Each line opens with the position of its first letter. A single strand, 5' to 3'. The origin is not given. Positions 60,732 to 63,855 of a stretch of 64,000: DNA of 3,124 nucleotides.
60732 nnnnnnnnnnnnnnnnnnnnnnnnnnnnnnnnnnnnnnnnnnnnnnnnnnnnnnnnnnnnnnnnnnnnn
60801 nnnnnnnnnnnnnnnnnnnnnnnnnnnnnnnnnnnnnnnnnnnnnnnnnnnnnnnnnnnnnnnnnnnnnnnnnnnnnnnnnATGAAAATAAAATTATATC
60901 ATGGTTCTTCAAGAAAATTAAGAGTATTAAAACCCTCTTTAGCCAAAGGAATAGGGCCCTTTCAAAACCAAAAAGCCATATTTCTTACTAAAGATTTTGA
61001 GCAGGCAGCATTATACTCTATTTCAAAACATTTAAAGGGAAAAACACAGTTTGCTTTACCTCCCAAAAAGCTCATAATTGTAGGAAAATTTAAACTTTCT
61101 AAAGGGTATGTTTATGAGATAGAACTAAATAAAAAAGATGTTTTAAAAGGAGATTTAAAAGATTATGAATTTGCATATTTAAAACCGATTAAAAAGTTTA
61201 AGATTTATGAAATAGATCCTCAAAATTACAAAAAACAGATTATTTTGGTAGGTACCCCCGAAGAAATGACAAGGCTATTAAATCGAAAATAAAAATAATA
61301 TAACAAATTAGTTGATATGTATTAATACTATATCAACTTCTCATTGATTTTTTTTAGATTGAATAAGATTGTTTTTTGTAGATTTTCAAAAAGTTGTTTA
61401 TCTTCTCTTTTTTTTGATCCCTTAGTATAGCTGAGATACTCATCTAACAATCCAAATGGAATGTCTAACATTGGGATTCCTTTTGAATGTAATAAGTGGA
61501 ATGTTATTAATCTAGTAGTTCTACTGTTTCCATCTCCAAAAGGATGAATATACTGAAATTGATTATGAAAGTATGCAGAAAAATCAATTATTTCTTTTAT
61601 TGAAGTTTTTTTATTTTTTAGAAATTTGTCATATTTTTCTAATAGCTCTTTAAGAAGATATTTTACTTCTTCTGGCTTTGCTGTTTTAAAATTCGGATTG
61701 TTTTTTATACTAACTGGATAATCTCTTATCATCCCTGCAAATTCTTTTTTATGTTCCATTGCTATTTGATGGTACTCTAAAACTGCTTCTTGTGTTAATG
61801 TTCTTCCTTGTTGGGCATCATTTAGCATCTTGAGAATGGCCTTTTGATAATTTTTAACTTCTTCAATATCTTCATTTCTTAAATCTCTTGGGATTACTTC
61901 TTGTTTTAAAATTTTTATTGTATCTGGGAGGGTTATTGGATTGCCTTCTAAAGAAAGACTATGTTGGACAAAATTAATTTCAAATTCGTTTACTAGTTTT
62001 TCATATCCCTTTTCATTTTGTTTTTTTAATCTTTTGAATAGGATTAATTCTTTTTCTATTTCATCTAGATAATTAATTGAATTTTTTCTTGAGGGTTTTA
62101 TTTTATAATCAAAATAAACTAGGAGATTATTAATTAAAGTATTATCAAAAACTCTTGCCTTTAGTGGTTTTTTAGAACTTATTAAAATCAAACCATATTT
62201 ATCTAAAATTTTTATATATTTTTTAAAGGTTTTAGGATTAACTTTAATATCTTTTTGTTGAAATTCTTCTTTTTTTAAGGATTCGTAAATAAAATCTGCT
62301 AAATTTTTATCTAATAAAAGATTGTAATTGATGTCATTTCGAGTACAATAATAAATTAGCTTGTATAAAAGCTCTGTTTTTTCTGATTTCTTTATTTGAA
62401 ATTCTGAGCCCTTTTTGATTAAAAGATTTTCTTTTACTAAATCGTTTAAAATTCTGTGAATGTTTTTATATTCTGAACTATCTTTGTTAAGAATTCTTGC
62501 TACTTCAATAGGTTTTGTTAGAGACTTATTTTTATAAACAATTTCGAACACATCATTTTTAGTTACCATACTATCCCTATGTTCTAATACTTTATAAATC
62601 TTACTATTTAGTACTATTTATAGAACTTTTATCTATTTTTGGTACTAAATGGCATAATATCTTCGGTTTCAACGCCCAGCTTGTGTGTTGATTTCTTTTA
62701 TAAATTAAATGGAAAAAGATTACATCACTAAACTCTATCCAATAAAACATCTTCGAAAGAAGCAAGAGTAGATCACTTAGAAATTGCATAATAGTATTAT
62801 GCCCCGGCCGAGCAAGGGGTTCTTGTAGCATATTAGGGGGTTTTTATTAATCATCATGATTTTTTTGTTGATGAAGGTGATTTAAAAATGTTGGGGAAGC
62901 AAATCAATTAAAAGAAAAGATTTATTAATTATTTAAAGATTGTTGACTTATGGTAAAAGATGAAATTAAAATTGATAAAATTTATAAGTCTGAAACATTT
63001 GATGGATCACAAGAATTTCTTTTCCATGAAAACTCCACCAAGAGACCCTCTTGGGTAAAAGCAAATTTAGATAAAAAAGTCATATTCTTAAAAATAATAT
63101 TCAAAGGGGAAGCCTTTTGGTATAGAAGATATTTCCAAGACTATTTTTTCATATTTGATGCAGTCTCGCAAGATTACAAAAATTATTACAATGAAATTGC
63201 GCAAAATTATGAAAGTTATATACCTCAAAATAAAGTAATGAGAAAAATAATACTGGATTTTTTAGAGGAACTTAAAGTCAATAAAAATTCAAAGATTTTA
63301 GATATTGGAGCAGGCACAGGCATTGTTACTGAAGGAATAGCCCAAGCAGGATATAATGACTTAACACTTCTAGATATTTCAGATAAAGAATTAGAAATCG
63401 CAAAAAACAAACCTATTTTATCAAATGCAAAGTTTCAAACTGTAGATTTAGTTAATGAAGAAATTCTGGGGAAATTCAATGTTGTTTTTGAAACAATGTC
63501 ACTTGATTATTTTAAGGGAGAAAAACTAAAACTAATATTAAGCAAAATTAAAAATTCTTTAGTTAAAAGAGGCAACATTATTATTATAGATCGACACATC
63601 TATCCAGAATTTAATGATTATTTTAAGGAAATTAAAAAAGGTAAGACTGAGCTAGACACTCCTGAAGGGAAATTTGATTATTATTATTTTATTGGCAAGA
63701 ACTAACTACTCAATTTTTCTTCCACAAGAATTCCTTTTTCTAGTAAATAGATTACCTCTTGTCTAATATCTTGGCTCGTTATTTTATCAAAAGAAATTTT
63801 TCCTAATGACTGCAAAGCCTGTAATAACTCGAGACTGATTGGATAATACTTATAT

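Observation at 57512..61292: Compact radical-SAM/SPASM peptide-maturation operon (RiPP-like or peptide-cofactor-like) in a reduced archaeal genome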

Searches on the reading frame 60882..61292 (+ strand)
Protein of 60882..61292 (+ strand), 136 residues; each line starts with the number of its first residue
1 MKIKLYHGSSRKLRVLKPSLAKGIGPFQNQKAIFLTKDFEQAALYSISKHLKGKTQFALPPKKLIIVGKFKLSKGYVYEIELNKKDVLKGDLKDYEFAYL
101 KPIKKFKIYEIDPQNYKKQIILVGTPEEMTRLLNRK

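Call 3: search_protein_families(library=pfam, proteins=[window:60882-61292:+], max_evalue=0.1)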
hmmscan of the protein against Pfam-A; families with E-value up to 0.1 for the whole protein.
window:60882-61292:+ (136 aa): 1 family
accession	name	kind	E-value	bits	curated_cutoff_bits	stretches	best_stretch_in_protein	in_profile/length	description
PF13151.12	DUF3990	-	0.028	14.5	32.2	1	3-55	1-52/152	Protein of unknown function (DUF3990)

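Call 4: search_protein_families(library=ncbifam, proteins=[window:60882-61292:+], max_evalue=0.1)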
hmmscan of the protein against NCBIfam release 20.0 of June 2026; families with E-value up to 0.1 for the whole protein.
window:60882-61292:+ (136 aa): 0 families

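Call 47: search_protein_families(library=pfam, proteins=[window:60882-61292:+], max_evalue=10)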
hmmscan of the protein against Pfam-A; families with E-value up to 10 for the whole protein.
window:60882-61292:+ (136 aa): 1 family
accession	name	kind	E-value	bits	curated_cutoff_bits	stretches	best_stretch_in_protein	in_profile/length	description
PF13151.12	DUF3990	-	0.028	14.5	32.2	1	3-55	1-52/152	Protein of unknown function (DUF3990)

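Call 67: search_solved_structures(query=window:60882-61292:+, max_evalue=10, show_alignments=2)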
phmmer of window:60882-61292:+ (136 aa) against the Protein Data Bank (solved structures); distinct sequences matched with E-value up to 10: 7.
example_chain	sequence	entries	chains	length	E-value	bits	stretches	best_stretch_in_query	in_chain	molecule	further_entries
6jcv_A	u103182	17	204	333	0.66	13.2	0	82-131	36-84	Putative ketol-acid reductoisomerase 2 | ketol-acid reductoisomerase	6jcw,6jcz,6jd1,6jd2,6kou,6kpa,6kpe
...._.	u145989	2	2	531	1.4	12.2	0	26-56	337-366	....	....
1ha5_A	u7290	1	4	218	3.8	10.8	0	60-118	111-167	STREPTOCOCCAL PYOGENIC EXOTOXIN A1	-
1l0x_B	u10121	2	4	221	4.2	10.6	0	57-117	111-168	Exotoxin type A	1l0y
1b1z_A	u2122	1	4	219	4.7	10.5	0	60-117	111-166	PROTEIN (TOXIN)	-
1uup_A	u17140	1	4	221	4.8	10.4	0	60-117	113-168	EXOTOXIN TYPE A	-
1fnu_A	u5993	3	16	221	8.3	9.7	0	60-118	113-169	EXOTOXIN TYPE A PRECURSOR (ALLELE 1)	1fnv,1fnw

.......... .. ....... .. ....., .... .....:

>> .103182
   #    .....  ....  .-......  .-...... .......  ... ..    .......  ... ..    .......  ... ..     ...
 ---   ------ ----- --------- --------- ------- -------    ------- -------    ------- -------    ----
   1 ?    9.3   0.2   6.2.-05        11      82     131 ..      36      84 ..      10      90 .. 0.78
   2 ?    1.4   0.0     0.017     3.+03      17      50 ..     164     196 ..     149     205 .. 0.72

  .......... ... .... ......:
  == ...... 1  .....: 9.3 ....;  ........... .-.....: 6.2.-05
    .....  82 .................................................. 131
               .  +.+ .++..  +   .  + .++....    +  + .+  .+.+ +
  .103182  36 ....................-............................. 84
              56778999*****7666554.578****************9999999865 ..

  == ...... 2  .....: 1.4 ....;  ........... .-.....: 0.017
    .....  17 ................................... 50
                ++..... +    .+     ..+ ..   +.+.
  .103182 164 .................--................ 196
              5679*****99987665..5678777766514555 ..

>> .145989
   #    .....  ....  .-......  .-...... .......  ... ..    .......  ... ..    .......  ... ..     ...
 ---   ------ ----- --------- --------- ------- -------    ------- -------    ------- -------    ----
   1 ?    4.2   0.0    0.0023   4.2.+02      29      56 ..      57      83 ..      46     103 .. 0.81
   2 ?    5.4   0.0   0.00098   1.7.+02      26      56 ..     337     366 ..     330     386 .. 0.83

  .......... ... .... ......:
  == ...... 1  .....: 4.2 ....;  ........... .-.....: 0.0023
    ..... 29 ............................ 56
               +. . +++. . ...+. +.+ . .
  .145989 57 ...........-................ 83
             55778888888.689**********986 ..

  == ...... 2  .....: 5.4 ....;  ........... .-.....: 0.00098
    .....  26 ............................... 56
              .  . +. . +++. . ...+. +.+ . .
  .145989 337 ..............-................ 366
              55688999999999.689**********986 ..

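Call 69: list_cluster_members(proteins=[window:60882-61292:+, window:57542-57739:+, window:60229-60885:+])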
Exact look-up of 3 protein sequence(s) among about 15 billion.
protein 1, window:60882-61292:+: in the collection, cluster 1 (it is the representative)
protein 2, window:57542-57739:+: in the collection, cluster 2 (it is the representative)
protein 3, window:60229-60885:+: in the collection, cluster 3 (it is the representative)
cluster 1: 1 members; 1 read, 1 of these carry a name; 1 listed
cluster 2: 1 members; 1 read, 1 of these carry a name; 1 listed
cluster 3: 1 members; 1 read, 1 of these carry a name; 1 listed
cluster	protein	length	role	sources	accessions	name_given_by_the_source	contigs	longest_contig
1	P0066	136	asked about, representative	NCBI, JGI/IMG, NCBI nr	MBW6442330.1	hypothetical protein K0A97_00920 [Patescibacteria group bacterium] | hypothetical protein [Patescibacteria group bacterium]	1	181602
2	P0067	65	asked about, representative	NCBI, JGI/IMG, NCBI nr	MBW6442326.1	hypothetical protein K0A97_00900 [Patescibacteria group bacterium] | hypothetical protein [Patescibacteria group bacterium]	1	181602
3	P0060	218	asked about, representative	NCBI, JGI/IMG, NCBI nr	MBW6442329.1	hypothetical protein K0A97_00915 [Patescibacteria group bacterium] | hypothetical protein [Patescibacteria group bacterium]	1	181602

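Call 80: search_protein_families(library=phrogs, proteins=[window:60882-61292:+], max_evalue=1)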
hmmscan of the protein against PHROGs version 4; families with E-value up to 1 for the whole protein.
window:60882-61292:+ (136 aa): 1 family
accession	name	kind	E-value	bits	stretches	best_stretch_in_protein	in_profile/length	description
phrog_29043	-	unknown function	0.014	16.5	1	89-129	40-80/87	-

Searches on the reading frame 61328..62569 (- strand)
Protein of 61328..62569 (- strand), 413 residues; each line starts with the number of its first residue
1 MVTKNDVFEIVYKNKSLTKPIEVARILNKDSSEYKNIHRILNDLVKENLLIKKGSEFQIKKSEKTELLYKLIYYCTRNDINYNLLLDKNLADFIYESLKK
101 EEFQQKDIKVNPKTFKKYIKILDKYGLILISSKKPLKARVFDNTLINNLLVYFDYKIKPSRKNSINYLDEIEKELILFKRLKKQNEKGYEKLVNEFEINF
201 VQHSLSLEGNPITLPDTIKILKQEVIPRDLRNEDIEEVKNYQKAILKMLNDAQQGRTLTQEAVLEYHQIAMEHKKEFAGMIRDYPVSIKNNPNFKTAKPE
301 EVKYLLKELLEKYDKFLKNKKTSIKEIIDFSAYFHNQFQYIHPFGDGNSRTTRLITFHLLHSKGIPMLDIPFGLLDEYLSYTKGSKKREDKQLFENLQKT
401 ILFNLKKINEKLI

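Call 3: search_protein_families(library=pfam, proteins=[window:61328-62569:-], max_evalue=0.1)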
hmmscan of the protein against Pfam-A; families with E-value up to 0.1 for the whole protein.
window:61328-62569:- (413 aa): 2 families
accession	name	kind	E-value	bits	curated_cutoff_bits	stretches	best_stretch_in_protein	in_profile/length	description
PF02661.23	Fic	-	1.9e-16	61.1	24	1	258-360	2-93/93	Fic/DOC family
PF17540.7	DUF5457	-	0.005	17.3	25.2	1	5-67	8-74/89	Family of unknown function (DUF5457)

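Call 4: search_protein_families(library=ncbifam, proteins=[window:61328-62569:-], max_evalue=0.1)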
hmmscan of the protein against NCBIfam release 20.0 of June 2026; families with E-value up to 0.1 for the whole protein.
window:61328-62569:- (413 aa): 5 families
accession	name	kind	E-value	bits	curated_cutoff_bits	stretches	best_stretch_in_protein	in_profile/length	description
NF046030.1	ProtAdlyltaseSoFic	equivalog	1.2e-10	40.8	550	1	236-385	92-234/361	protein adenylyltransferase Fic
TIGR02613.1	mob_myst_B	hypoth_equivalog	7.1e-08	32.5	124.4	1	234-369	24-150/186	mobile mystery protein B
NF041381.1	XopAC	subfamily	3e-06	26.2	450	1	165-368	217-419/451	XopAC/AvrAC family type III secretion system effector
NF053609.1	Sul12a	equivalog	0.037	14.2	150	1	107-153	28-74/103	Sul12a family chromatin-organizing protein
NF011972.0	PRK15443.1-3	subfamily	0.049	13.7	183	0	86-124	58-96/174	diol dehydratase small subunit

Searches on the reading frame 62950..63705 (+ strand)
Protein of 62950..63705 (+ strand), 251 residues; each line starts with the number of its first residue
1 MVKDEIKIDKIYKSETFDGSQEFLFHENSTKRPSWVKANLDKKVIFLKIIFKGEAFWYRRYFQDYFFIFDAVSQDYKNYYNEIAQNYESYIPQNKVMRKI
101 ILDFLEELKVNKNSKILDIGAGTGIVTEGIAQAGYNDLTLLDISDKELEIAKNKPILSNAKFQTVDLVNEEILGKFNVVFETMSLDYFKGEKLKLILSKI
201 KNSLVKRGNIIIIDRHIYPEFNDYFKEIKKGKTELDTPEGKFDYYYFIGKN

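Call 3: search_protein_families(library=pfam, proteins=[window:62950-63705:+], max_evalue=0.1)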
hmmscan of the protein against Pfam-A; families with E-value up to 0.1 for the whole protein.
window:62950-63705:+ (251 aa): 17 families
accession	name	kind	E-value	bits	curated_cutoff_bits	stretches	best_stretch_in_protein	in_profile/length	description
PF13649.12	Methyltransf_25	-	3.8e-10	40.8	27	1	116-208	1-97/97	Methyltransferase domain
PF13847.12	Methyltransf_31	-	3.3e-08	33.8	27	1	111-235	2-129/145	Methyltransferase domain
PF13489.12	Methyltransf_23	-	6.1e-08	33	27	1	95-214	7-118/164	Methyltransferase domain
PF08242.18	Methyltransf_12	-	1e-07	33.1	30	1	117-209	1-97/98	Methyltransferase domain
PF08241.18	Methyltransf_11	-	8.1e-07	30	21.2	1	117-212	1-95/95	Methyltransferase domain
PF05175.20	MTS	-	2.6e-05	24.4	23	1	104-179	23-102/170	Methyltransferase small domain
PF01739.24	CheR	-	6.9e-05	22.8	27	1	153-229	113-190/195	CheR methyltransferase, SAM binding domain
PF03848.20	TehB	-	8.3e-05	22.5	20.4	1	89-212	7-132/193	Tellurite resistance protein TehB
PF01135.25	PCMT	-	0.00038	20.7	20.3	1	76-132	38-93/210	Protein-L-isoaspartate(D-aspartate) O-methyltransferase (PCMT)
PF00891.24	Methyltransf_2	-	0.0004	20.2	22.3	1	100-214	50-166/210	O-methyltransferase domain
PF00398.26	RrnaAD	-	0.00047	19.8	24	1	98-156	16-73/263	Ribosomal RNA adenine dimethylase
PF06325.19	PrmA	-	0.0015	18.5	22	1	101-179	151-230/296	Ribosomal protein L11 methyltransferase (PrmA)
PF05891.18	Methyltransf_PK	-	0.011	15.8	27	1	104-216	45-163/218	AdoMet dependent proline di-methyltransferase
PF05219.18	DREV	-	0.029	13.9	26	1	111-212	93-186/265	DREV methyltransferase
PF10294.15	Methyltransf_16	-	0.031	14.5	21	1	110-152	44-87/174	Lysine methyltransferase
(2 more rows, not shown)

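Call 4: search_protein_families(library=ncbifam, proteins=[window:62950-63705:+], max_evalue=0.1)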
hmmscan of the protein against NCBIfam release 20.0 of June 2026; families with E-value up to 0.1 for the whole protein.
window:62950-63705:+ (251 aa): 42 families (the best 25 are shown)
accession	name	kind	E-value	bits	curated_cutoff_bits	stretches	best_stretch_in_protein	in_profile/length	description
NF043040.1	corrin_prot_MT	hypoth_equivalog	1.1e-11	44.6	180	1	110-216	39-151/216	corrinoid protein-associated methyltransferase CpaM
TIGR02072.1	BioC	equivalog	2.5e-11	43.9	184.95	1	84-209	6-129/244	malonyl-ACP O-methyltransferase BioC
TIGR02021.1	BchM-ChlM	equivalog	5.8e-09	35.7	158.9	1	94-207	37-149/218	magnesium protoporphyrin IX methyltransferase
TIGR01983.1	UbiG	equivalog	1e-07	31.5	102.95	1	104-212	45-151/228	bifunctional 2-polyprenyl-6-hydroxyphenol methylase/3-demethylubiquinol 3-O-methyltransferase UbiG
TIGR00537.1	hemK_rel_arch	hypoth_equivalog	5.2e-07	29.5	87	1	105-226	12-131/179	HemK2/MTQ2 family protein methyltransferase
NF011529.0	PRK14968.1-3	equivalog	1e-06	28.3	162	1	105-180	27-104/198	putative methyltransferase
TIGR01934.1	MenG_MenH_UbiE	subfamily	1.5e-06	27.7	158.35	1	104-162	31-92/223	ubiquinone/menaquinone biosynthesis methyltransferase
NF008992.0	PRK12335.1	equivalog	3.7e-06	26.3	303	1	86-213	96-224/289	SAM-dependent methyltransferase TehB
NF008405.0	PRK11207.1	equivalog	5.4e-06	26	218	1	100-216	18-139/198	tellurite resistance methyltransferase TehB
NF001244.0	PRK00216.1-5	equivalog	2.3e-05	23.8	216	1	80-165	14-102/236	bifunctional demethylmenaquinone methyltransferase/2-methoxy-6-polyprenyl-1,4-benzoquinol methylase UbiE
TIGR02469.1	CbiT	equivalog_domain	9.5e-05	22.7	78.3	1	104-173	11-79/124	precorrin-6Y C5,15-methyltransferase (decarboxylating) subunit CbiT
TIGR00477.1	tehB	equivalog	0.0001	21.7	219.5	1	68-208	30-170/238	tellurite resistance methyltransferase TehB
TIGR03534.1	RF_mod_PrmC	equivalog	0.00011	21.7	199.1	1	100-165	76-145/253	peptide chain release factor N(5)-glutamine methyltransferase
NF000499.2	Erm23S_rRNA_broad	equivalog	0.00012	21.6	212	1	98-154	9-64/244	23S ribosomal RNA methyltransferase Erm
NF001243.0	PRK00216.1-4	equivalog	0.00013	21.4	235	1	69-187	13-119/237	demethylmenaquinone methyltransferase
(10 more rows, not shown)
